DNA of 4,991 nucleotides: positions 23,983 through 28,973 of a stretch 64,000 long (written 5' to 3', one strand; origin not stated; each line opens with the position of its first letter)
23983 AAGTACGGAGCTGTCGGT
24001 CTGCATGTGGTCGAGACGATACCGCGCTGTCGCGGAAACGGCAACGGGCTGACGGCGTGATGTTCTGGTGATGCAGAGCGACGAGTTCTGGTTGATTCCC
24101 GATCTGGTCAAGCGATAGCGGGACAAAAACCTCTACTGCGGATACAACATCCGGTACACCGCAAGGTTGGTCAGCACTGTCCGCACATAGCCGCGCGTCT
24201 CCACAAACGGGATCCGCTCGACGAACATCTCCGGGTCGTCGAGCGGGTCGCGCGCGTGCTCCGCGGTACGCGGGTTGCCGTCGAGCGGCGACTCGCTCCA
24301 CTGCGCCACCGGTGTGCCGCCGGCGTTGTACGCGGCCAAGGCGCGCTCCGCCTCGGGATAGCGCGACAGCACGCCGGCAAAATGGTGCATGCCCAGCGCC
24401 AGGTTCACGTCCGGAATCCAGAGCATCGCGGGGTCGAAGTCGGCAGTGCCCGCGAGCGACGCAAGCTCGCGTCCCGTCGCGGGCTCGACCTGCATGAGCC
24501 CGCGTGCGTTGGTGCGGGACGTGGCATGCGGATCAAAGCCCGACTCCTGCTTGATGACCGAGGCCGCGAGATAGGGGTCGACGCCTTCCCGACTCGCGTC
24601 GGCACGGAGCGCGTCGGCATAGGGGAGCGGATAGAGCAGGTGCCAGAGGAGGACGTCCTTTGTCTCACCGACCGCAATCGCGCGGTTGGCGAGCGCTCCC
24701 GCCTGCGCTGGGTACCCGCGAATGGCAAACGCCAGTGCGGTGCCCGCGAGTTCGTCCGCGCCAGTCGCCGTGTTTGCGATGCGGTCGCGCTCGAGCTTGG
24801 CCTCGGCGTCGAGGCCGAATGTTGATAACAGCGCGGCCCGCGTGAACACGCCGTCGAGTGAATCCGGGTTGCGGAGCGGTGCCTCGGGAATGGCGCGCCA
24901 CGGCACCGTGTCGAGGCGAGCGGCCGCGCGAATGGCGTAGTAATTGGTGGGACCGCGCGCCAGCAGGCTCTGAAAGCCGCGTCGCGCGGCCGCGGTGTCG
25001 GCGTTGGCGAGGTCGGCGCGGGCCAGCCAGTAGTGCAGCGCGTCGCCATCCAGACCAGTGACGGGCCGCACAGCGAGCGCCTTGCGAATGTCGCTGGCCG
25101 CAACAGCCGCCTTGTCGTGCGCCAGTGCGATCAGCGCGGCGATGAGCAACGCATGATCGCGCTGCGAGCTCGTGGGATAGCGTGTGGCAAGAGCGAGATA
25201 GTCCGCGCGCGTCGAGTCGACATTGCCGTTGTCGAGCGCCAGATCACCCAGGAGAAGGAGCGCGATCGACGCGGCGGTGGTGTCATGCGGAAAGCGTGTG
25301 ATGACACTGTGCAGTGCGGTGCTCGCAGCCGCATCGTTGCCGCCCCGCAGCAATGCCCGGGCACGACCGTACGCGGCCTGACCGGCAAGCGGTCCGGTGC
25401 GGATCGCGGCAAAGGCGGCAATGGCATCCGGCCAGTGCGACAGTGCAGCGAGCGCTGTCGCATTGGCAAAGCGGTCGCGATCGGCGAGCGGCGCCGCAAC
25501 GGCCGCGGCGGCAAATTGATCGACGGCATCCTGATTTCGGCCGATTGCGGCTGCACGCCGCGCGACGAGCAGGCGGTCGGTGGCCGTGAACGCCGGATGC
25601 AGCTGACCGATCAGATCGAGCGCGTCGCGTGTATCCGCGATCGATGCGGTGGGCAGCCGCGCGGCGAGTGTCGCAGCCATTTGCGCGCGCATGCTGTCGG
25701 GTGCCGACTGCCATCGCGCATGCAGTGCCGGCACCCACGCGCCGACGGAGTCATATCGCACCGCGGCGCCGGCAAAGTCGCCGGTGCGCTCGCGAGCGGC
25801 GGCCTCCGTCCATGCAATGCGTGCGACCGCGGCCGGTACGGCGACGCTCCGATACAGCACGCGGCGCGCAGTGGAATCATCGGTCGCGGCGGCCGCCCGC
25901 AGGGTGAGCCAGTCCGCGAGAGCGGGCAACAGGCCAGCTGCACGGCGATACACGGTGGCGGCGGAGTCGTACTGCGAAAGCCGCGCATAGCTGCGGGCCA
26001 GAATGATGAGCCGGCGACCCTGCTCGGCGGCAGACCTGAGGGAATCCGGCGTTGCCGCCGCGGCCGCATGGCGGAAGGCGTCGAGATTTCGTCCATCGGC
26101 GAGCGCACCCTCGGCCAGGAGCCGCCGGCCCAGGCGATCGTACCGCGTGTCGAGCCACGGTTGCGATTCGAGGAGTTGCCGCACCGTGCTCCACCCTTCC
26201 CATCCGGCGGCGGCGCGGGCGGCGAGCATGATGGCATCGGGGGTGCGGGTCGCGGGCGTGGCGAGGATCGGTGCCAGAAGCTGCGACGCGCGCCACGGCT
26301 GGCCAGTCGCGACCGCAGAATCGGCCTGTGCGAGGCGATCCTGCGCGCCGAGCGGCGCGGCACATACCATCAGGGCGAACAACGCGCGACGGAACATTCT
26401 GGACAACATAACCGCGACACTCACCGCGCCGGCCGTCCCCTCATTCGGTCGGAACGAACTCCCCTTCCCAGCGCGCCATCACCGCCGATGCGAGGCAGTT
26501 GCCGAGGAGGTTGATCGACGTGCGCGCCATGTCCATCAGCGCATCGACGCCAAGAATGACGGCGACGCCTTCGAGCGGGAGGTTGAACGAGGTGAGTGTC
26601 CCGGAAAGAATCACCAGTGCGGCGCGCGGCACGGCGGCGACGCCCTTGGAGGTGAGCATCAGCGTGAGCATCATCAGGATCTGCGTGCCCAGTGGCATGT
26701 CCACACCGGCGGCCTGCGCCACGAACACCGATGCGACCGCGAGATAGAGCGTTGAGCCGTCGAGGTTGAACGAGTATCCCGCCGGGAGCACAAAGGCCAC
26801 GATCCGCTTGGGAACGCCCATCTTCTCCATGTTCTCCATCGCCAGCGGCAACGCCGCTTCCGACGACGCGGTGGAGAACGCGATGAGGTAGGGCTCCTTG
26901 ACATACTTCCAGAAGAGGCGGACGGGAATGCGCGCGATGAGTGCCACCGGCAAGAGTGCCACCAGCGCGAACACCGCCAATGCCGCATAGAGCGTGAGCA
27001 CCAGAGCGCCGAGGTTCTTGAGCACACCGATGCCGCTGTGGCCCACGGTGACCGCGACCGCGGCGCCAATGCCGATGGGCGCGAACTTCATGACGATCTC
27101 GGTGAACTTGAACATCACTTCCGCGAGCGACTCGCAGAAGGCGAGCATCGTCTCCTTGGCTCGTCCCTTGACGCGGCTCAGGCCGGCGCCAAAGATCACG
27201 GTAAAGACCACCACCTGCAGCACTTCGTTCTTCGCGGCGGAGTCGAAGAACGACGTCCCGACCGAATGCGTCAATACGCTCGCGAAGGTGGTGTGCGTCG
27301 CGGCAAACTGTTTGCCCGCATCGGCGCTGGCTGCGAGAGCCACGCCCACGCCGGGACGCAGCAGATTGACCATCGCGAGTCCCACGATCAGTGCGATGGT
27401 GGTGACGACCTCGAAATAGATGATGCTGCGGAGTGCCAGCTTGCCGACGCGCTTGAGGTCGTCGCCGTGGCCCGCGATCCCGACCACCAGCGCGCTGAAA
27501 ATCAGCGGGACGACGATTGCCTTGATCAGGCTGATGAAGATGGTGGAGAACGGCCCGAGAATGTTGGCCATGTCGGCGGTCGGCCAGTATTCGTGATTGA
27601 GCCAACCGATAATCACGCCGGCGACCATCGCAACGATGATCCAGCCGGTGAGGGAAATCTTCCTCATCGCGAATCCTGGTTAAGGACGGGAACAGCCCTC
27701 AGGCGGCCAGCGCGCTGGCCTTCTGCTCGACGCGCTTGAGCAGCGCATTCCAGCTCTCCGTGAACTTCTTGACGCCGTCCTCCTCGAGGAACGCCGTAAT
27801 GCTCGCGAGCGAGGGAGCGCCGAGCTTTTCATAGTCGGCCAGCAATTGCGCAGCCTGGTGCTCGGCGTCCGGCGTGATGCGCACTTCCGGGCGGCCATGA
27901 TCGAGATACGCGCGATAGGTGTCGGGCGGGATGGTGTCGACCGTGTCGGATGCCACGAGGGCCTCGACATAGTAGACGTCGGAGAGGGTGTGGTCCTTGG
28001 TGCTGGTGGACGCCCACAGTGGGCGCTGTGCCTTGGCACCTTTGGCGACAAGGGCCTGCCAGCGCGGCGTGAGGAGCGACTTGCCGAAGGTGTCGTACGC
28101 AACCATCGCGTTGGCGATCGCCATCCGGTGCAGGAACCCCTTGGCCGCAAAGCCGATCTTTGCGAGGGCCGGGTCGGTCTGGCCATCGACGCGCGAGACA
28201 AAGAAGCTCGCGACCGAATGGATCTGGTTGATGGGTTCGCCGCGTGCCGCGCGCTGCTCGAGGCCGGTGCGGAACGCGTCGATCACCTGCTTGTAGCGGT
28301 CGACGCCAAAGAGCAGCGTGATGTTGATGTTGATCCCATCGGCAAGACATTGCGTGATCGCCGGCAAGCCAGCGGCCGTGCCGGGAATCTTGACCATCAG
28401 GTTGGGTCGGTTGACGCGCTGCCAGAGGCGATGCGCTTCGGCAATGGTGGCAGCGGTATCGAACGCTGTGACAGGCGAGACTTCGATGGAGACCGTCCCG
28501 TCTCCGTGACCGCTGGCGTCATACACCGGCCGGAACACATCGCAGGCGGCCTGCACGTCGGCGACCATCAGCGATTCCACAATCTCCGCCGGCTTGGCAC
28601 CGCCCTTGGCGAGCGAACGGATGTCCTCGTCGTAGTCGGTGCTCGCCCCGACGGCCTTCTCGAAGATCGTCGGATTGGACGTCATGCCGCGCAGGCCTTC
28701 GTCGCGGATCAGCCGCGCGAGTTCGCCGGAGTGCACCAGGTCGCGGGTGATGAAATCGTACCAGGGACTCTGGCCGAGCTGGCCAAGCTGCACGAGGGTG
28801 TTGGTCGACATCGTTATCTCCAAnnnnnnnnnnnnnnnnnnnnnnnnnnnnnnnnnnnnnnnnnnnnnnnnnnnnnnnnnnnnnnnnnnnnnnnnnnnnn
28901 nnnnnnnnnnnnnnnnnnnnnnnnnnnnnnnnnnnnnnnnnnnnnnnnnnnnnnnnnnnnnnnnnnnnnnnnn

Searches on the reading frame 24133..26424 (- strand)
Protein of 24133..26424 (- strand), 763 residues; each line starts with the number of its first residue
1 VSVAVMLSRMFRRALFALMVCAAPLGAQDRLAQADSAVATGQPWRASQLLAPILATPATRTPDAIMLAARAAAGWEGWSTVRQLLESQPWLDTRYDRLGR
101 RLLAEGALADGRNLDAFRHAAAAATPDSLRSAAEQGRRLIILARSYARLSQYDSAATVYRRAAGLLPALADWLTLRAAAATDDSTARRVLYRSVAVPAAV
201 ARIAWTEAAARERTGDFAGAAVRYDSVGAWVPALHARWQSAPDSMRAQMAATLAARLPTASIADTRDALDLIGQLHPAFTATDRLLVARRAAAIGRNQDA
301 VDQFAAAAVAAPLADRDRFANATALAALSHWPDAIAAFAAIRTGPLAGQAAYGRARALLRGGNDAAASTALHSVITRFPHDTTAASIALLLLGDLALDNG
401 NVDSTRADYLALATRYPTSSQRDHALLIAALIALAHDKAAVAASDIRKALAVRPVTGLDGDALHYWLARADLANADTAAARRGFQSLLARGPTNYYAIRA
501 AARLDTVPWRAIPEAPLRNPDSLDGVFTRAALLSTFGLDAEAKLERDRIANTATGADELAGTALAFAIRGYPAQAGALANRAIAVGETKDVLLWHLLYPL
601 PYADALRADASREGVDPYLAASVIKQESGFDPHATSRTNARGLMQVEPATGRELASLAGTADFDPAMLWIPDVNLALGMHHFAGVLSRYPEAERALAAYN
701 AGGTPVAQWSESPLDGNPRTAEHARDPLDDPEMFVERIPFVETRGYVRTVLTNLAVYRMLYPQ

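Call 76: search_protein_families(library=pfam, proteins=[window:24133-26424:-], max_evalue=0.00001)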
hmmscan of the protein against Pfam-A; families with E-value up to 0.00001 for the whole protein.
window:24133-26424:- (763 aa): 2 families
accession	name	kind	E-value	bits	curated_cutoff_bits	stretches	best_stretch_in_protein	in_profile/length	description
PF01464.25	SLT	-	4.6e-21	75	21.3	1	607-712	4-107/117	Transglycosylase SLT domain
PF13174.12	TPR_6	-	8.1e-11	42.3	26.3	0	349-380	1-32/33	Tetratricopeptide repeat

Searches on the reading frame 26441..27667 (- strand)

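Call 76: search_protein_families(library=pfam, proteins=[window:26441-27667:-], max_evalue=0.00001)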
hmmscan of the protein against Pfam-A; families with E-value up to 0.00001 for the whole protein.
window:26441-27667:- (408 aa): 1 family
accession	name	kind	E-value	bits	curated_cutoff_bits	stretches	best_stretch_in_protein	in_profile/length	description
PF00375.23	SDF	-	1.4e-113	380.3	27.9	1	6-400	1-387/387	Sodium:dicarboxylate symporter family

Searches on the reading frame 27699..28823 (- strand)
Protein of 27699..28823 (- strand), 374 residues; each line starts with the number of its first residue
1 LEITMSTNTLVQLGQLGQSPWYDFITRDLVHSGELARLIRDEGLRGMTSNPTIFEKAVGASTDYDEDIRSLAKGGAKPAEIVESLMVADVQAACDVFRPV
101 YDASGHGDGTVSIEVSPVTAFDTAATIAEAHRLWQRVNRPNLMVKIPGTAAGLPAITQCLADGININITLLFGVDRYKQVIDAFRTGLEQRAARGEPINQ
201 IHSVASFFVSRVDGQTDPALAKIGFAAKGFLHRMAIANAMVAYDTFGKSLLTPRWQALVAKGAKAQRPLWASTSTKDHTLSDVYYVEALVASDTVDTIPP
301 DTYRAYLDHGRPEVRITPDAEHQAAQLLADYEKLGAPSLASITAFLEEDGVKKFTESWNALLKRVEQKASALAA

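Call 76: search_protein_families(library=pfam, proteins=[window:27699-28823:-], max_evalue=0.00001)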
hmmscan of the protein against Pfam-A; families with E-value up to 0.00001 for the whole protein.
window:27699-28823:- (374 aa): 1 family
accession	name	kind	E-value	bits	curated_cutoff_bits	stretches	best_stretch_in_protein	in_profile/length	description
PF00923.25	TAL_FSA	-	6.3e-73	246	27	1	21-364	2-284/285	Transaldolase/Fructose-6-phosphate aldolase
